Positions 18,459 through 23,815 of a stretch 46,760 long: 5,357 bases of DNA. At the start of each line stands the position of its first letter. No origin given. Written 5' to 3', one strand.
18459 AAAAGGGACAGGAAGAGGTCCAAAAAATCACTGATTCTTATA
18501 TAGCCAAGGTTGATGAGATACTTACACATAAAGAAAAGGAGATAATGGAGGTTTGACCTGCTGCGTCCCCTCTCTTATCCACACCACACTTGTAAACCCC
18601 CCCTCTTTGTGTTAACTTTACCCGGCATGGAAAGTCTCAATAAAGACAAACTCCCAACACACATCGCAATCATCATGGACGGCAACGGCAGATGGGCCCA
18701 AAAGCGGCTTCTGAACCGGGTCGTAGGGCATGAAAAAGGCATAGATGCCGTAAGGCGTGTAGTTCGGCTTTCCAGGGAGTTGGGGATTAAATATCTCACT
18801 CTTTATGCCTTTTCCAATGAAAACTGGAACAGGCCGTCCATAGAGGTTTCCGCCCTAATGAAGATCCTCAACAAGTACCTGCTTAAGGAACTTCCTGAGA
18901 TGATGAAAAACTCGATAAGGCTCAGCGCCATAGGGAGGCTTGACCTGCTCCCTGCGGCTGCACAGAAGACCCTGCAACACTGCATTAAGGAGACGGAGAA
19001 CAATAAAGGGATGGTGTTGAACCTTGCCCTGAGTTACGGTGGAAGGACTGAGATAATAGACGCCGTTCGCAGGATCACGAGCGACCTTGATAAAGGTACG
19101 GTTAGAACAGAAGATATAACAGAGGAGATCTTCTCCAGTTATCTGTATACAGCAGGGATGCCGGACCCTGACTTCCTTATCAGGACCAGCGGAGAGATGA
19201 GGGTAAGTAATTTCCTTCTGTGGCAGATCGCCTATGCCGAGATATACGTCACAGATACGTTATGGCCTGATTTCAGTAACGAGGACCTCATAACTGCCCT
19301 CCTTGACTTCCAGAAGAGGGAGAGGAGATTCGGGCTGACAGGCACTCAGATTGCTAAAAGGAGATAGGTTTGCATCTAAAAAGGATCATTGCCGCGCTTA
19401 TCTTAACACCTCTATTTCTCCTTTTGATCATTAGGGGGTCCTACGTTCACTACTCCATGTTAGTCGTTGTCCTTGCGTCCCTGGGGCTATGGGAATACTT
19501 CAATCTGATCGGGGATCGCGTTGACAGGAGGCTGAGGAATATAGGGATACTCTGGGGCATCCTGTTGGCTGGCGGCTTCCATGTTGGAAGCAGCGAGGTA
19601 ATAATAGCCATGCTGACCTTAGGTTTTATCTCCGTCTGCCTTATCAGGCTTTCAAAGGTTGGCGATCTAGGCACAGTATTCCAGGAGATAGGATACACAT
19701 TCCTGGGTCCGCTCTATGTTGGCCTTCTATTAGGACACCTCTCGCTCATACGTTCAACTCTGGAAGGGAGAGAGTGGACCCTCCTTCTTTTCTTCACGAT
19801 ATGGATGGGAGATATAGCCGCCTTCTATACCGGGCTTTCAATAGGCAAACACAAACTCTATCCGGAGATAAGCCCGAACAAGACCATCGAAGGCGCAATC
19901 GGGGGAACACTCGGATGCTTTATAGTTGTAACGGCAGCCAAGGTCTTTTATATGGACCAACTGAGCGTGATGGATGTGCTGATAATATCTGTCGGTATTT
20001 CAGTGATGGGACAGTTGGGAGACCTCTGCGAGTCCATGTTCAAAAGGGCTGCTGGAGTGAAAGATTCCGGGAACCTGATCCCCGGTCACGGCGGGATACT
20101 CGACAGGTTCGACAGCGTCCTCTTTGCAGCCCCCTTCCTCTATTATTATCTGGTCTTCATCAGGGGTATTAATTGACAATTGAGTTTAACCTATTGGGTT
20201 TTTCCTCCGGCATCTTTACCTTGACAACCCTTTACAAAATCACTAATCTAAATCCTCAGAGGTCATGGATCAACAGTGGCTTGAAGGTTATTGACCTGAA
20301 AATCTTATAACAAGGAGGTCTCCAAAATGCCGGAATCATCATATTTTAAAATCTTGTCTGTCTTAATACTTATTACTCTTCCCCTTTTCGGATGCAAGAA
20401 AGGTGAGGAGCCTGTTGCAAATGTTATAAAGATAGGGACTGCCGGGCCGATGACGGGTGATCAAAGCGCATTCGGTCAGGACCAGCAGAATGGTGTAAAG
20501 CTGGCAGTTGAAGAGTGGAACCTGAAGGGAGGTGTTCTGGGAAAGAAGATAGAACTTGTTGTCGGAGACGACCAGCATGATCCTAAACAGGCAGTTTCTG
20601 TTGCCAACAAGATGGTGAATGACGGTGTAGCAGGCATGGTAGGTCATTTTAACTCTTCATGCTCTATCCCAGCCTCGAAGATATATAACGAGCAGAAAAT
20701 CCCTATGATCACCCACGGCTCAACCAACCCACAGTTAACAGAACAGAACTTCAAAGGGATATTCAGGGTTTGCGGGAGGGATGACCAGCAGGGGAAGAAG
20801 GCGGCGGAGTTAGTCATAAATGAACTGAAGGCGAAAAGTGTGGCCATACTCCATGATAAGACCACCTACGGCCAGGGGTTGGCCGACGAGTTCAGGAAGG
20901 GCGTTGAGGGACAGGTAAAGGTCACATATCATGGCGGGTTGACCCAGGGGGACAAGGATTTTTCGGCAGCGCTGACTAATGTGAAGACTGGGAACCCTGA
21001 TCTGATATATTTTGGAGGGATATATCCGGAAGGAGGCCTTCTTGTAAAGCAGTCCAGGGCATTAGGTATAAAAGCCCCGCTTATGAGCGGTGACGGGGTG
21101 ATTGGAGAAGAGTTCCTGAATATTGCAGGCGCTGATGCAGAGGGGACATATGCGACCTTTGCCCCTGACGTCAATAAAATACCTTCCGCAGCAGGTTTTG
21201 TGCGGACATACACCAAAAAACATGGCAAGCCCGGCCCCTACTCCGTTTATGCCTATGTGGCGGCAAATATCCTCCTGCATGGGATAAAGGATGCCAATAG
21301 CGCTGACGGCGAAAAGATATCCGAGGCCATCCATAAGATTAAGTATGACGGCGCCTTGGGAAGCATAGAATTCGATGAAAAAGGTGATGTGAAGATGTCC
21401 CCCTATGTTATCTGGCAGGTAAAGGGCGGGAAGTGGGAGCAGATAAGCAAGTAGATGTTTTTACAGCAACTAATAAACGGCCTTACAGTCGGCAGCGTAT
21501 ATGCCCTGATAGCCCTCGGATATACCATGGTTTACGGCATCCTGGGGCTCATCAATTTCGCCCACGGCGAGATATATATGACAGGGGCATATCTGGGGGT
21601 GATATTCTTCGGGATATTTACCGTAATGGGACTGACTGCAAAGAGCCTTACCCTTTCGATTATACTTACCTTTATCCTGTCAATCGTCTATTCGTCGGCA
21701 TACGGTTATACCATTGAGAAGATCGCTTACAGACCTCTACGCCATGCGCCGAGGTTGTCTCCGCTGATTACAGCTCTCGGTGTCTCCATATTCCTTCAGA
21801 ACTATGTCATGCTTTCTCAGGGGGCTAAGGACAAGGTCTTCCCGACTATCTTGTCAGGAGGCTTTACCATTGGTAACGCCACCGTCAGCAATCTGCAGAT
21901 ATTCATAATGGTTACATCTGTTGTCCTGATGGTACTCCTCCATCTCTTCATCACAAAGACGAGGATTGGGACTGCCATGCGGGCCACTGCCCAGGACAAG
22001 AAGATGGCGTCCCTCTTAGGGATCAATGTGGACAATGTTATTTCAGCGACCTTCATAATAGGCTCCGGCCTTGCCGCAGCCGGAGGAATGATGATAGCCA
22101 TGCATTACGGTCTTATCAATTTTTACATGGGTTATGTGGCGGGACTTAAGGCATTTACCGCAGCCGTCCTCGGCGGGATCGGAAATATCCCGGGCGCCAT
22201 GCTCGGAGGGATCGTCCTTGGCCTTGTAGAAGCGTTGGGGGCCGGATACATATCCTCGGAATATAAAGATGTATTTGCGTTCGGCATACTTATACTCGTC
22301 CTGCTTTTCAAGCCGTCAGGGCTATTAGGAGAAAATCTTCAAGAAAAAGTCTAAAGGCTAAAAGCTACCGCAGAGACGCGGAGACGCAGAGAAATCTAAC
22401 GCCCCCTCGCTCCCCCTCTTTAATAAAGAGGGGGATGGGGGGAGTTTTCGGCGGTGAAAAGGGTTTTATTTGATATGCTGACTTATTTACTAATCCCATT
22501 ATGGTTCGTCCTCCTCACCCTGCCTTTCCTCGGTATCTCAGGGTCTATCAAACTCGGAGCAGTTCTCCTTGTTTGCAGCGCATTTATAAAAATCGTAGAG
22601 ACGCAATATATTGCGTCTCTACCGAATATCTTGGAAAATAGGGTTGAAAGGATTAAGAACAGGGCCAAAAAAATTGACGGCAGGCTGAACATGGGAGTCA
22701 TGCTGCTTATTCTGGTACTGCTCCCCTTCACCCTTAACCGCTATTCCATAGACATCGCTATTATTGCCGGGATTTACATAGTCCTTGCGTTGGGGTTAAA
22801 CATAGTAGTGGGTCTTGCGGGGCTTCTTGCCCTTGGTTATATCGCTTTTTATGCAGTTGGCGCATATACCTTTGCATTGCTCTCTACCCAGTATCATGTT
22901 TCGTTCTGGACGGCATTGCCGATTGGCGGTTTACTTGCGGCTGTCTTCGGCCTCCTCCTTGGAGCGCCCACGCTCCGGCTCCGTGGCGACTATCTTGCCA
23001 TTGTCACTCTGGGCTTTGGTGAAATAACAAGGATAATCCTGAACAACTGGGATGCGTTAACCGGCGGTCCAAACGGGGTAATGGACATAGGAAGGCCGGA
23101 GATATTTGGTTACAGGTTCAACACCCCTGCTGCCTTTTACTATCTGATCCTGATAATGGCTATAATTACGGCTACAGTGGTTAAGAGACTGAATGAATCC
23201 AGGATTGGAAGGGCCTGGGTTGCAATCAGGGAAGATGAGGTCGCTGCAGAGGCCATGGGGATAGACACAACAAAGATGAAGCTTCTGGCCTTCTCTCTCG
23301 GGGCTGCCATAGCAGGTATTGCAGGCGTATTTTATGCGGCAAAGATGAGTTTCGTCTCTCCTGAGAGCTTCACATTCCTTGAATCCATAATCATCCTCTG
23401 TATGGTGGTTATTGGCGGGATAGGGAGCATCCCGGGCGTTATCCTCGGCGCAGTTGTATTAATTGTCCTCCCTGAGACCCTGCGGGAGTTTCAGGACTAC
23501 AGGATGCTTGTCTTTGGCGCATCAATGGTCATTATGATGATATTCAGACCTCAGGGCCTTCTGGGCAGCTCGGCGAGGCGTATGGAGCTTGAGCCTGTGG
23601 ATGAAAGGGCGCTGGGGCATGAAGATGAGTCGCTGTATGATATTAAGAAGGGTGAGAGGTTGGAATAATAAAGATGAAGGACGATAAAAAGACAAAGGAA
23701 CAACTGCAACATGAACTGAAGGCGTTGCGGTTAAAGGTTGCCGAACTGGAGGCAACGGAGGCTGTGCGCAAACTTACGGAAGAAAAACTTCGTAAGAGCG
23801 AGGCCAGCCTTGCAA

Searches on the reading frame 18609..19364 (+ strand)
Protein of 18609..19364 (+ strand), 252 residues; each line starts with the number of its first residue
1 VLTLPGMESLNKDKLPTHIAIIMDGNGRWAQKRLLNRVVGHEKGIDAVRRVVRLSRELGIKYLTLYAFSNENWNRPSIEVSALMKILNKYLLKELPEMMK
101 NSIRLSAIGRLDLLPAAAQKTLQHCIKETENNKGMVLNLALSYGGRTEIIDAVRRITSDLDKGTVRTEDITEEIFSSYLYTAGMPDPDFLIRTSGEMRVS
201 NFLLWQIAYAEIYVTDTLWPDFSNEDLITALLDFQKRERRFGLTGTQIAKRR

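Call 88: search_protein_families(library=pfam, proteins=[window:18609-19364:+], max_evalue=0.00001)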
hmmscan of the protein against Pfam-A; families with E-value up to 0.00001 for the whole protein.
window:18609-19364:+ (252 aa): 1 family
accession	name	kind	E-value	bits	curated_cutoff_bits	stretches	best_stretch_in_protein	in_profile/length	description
PF01255.24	Prenyltransf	-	5.2e-88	294.7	27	1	22-242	1-219/219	Putative undecaprenyl diphosphate synthase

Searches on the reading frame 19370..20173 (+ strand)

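Call 88: search_protein_families(library=pfam, proteins=[window:19370-20173:+], max_evalue=0.00001)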
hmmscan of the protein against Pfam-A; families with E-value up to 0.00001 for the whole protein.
window:19370-20173:+ (268 aa): 1 family
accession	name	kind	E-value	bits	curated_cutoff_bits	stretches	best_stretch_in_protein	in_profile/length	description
PF01148.25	CTP_transf_1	-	1.1e-62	212.7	24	1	4-263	2-263/264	Cytidylyltransferase family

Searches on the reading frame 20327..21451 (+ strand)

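Call 89: search_protein_families(library=pfam, proteins=[window:20327-21451:+], max_evalue=0.00001)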
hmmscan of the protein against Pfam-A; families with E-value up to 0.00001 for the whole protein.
window:20327-21451:+ (375 aa): 4 families
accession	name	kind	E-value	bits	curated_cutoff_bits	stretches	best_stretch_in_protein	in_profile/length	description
PF13458.12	Peripla_BP_6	-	7.6e-59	200.5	31.7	1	34-369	2-343/343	Periplasmic binding protein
PF01094.35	ANF_receptor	-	5.3e-31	108.4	25.4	1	54-367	3-352/353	Receptor family ligand binding region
PF13433.12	Peripla_BP_5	-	2.8e-14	53.5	27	1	34-112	1-80/363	Periplasmic binding protein domain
PF13407.12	Peripla_BP_4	-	2.8e-06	27.5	35.1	1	46-197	9-147/258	Periplasmic binding protein domain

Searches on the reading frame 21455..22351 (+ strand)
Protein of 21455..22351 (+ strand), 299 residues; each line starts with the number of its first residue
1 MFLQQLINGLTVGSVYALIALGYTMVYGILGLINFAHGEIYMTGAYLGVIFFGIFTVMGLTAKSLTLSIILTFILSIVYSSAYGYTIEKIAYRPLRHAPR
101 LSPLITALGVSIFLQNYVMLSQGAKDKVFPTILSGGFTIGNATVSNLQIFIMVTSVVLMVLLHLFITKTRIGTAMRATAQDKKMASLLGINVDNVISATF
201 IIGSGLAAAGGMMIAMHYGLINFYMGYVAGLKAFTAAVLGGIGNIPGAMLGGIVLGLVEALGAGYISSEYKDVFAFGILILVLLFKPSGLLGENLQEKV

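Call 89: search_protein_families(library=pfam, proteins=[window:21455-22351:+], max_evalue=0.00001)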
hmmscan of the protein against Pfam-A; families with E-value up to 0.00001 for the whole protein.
window:21455-22351:+ (299 aa): 1 family
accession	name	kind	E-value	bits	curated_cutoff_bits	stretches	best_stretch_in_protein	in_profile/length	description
PF02653.21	BPD_transp_2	-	5e-47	160.7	26.8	1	6-283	2-269/269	Branched-chain amino acid transport system / permease component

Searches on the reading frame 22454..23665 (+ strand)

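Call 89: search_protein_families(library=pfam, proteins=[window:22454-23665:+], max_evalue=0.00001)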
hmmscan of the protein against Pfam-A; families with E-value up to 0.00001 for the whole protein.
window:22454-23665:+ (404 aa): 1 family
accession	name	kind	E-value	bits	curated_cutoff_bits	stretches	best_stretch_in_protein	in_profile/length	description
PF02653.21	BPD_transp_2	-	6.2e-56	189.9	26.8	1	100-362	4-269/269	Branched-chain amino acid transport system / permease component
